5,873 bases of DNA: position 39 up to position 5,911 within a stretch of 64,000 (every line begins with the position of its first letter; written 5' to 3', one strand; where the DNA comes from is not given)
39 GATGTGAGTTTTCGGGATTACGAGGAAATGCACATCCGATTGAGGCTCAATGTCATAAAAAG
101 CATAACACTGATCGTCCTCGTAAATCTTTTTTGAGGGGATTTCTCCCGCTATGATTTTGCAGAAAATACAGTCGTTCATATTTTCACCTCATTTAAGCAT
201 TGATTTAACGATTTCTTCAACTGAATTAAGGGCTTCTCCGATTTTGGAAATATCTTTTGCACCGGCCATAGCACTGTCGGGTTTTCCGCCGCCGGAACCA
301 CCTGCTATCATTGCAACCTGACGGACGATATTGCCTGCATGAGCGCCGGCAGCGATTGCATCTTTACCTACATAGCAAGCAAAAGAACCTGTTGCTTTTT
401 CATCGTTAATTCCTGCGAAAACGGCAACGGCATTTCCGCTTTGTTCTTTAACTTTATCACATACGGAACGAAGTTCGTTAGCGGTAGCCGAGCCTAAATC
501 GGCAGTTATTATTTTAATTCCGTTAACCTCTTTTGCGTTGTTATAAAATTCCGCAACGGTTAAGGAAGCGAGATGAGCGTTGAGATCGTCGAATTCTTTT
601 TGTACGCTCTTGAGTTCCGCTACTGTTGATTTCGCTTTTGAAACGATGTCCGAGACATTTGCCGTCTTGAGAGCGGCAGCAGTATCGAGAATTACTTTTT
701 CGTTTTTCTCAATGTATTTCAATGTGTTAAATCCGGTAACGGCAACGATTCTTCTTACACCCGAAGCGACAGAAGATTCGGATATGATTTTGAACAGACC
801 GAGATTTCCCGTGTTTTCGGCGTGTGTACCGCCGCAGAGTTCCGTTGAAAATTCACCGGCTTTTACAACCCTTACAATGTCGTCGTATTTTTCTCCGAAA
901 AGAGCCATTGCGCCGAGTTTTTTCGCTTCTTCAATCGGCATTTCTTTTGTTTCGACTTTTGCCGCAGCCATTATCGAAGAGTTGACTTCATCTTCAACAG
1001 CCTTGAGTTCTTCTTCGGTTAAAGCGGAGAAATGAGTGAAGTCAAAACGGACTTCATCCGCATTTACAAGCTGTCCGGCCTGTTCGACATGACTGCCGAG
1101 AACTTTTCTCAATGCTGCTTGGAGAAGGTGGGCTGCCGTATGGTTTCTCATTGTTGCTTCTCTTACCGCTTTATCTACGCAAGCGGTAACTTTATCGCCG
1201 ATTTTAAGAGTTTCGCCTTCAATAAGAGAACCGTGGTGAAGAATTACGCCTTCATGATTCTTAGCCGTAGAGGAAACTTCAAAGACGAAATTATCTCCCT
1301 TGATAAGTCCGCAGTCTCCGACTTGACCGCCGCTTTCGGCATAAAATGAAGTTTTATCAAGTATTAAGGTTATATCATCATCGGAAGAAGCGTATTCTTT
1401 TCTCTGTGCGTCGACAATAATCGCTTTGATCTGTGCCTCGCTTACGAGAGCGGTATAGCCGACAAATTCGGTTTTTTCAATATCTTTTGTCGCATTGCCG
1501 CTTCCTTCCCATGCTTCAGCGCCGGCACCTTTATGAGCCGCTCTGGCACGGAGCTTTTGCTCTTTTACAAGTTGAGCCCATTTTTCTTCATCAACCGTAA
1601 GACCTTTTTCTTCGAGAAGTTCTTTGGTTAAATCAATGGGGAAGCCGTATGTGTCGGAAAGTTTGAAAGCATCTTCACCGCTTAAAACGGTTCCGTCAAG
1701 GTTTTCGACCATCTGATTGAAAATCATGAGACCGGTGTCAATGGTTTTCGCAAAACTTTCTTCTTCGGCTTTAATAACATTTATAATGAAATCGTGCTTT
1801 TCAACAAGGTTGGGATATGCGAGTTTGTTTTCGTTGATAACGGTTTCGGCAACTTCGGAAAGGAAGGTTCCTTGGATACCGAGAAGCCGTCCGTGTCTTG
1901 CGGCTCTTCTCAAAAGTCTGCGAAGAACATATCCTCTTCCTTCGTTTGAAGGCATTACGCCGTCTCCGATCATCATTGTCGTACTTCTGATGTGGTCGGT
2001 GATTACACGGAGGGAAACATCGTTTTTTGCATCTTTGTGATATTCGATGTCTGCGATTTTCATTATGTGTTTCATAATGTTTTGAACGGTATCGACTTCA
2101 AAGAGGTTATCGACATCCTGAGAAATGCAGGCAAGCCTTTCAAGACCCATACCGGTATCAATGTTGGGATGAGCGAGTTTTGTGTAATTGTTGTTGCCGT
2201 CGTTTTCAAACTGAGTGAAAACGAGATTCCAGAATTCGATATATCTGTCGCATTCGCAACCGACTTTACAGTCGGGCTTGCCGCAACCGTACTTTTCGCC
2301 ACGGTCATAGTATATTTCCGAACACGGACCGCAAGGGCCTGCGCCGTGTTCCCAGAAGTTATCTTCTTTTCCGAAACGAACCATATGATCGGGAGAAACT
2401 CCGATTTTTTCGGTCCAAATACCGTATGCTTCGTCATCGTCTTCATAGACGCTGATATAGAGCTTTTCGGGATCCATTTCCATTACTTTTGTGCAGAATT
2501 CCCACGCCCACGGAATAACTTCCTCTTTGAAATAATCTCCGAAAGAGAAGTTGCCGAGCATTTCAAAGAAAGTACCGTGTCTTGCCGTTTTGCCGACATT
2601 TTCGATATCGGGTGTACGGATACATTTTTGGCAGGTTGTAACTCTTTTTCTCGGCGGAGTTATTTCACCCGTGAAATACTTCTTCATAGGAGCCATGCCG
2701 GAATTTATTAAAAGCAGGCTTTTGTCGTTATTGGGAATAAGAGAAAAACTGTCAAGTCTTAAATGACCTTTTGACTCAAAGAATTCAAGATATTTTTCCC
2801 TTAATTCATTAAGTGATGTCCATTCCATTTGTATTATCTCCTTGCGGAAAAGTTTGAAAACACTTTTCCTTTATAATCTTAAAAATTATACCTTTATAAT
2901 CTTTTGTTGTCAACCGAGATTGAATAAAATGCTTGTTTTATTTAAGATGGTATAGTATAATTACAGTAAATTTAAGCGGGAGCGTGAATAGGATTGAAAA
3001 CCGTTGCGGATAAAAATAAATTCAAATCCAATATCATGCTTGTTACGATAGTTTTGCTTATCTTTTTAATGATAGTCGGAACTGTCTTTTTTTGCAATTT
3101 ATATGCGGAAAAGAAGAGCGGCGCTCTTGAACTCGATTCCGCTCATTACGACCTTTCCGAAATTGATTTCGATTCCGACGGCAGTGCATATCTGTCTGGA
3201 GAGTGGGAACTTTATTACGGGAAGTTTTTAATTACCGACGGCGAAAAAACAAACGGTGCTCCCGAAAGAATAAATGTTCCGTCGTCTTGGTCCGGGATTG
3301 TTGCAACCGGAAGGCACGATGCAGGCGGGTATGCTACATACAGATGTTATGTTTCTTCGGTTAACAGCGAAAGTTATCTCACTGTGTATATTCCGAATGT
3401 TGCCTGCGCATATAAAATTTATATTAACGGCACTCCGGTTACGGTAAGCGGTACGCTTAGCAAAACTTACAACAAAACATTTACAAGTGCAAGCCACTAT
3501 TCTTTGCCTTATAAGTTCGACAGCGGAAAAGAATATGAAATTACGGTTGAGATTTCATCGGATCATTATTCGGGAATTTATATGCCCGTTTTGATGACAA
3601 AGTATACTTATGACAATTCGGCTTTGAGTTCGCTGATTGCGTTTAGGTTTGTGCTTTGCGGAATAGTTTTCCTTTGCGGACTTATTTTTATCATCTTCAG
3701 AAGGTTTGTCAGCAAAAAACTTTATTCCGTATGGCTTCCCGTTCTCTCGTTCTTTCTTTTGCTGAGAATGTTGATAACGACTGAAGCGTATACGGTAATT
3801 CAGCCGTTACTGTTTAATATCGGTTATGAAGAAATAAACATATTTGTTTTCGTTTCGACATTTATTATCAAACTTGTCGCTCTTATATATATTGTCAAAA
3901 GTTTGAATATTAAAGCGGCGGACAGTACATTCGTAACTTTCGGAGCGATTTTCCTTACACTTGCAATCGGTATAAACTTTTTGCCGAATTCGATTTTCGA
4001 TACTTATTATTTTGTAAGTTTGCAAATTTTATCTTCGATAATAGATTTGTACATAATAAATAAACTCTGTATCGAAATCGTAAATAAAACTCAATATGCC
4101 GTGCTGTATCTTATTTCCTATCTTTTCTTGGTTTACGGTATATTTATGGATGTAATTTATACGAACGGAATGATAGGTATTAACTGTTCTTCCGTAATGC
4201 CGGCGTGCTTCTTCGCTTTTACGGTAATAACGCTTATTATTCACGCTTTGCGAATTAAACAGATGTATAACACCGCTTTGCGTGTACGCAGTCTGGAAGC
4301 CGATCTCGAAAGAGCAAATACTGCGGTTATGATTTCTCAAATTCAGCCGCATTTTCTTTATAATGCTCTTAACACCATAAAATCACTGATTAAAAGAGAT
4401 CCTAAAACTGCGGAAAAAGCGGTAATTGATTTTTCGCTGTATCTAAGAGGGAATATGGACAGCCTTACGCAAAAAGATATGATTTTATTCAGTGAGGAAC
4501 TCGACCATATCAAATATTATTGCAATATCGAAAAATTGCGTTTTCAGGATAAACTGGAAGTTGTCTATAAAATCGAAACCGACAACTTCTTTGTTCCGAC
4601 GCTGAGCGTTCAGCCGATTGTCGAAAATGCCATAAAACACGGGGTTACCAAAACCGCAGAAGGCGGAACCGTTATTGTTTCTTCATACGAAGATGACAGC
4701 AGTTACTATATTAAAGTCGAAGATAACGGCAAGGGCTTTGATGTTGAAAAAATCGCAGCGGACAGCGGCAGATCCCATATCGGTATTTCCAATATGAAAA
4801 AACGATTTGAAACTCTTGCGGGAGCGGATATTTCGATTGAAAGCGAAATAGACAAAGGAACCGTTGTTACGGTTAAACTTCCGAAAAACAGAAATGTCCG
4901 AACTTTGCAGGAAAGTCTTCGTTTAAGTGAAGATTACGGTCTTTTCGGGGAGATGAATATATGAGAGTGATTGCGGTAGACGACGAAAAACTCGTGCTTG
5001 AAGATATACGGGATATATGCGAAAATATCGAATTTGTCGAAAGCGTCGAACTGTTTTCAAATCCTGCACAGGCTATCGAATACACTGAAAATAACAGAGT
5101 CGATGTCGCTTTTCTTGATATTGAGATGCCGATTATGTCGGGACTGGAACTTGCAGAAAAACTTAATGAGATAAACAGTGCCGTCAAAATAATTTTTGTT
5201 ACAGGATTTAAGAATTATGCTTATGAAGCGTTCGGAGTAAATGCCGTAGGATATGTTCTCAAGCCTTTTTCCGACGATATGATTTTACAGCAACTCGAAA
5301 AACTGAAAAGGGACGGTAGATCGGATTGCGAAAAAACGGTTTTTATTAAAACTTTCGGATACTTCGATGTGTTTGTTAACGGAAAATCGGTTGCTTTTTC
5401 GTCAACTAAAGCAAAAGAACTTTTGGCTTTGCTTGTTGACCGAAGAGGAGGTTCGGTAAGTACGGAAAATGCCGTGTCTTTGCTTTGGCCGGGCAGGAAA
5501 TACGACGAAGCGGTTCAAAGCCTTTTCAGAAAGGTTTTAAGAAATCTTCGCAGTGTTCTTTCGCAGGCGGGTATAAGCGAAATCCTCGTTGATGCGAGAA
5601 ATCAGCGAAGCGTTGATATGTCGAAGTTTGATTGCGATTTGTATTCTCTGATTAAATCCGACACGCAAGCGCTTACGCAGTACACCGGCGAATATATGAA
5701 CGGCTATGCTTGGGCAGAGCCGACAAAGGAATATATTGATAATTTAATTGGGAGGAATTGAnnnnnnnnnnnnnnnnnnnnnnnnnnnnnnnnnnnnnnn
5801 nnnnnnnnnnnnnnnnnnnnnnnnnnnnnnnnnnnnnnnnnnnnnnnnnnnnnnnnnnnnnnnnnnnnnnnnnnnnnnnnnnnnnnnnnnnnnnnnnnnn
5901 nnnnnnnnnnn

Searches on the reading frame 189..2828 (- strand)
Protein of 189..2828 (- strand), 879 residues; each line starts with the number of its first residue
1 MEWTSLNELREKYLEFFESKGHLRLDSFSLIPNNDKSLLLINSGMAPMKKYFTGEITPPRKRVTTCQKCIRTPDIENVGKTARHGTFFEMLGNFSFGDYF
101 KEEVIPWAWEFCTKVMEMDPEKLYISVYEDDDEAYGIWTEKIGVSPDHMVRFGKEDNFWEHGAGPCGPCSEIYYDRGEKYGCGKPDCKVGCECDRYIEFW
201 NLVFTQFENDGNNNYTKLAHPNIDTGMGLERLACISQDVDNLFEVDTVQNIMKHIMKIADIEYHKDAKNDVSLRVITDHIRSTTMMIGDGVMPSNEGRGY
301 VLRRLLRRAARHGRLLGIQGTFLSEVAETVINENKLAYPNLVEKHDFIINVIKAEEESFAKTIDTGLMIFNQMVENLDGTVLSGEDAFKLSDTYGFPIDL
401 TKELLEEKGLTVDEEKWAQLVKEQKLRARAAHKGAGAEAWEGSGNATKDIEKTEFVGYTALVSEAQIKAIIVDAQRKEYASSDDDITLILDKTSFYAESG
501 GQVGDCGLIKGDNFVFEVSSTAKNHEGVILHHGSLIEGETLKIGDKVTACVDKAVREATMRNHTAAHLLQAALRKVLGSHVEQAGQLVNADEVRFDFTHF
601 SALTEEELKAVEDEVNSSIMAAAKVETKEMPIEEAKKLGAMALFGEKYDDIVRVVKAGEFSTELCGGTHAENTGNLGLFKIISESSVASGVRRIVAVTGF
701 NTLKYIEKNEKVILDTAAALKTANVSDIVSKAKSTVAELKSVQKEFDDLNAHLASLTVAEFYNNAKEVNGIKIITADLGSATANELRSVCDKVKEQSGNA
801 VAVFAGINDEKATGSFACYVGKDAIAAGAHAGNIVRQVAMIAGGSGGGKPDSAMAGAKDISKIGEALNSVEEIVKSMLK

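Call 87: search_protein_families(library=pfam, proteins=[window:189-2828:-], max_evalue=0.00001)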
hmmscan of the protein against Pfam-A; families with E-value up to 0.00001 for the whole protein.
window:189-2828:- (879 aa): 3 families
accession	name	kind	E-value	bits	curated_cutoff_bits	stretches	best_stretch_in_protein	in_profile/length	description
PF01411.24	tRNA-synt_2c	-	7e-197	655.7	30.3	1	8-554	1-551/552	tRNA synthetases class II (A)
PF07973.19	tRNA_SAD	-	3.4e-17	62.6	24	1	652-694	1-43/44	Threonyl and Alanyl tRNA synthetase second additional domain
PF02272.25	DHHA1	-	1.4e-13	51.6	25.9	1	771-875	2-101/102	DHHA1 domain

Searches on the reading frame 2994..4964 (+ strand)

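Call 87: search_protein_families(library=pfam, proteins=[window:2994-4964:+], max_evalue=0.00001)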
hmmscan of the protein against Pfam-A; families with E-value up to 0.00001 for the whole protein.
window:2994-4964:+ (656 aa): 2 families
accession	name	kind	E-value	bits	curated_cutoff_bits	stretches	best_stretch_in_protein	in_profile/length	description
PF06580.19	His_kinase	-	3.7e-22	78.8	25.2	1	444-521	4-81/81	Histidine kinase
PF02518.31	HATPase_c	-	4.2e-13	50.1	26.4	1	539-632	10-110/111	Histidine kinase-, DNA gyrase B-, and HSP90-like ATPase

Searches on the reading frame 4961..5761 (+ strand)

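Call 103: search_protein_families(library=pfam, proteins=[window:4961-5761:+], max_evalue=0.00001)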
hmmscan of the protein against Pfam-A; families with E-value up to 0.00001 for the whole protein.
window:4961-5761:+ (266 aa): 1 family
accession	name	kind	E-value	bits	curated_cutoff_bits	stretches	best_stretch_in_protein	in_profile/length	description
PF00072.30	Response_reg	-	3.9e-24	85.4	30.2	1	3-112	1-110/111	Response regulator receiver domain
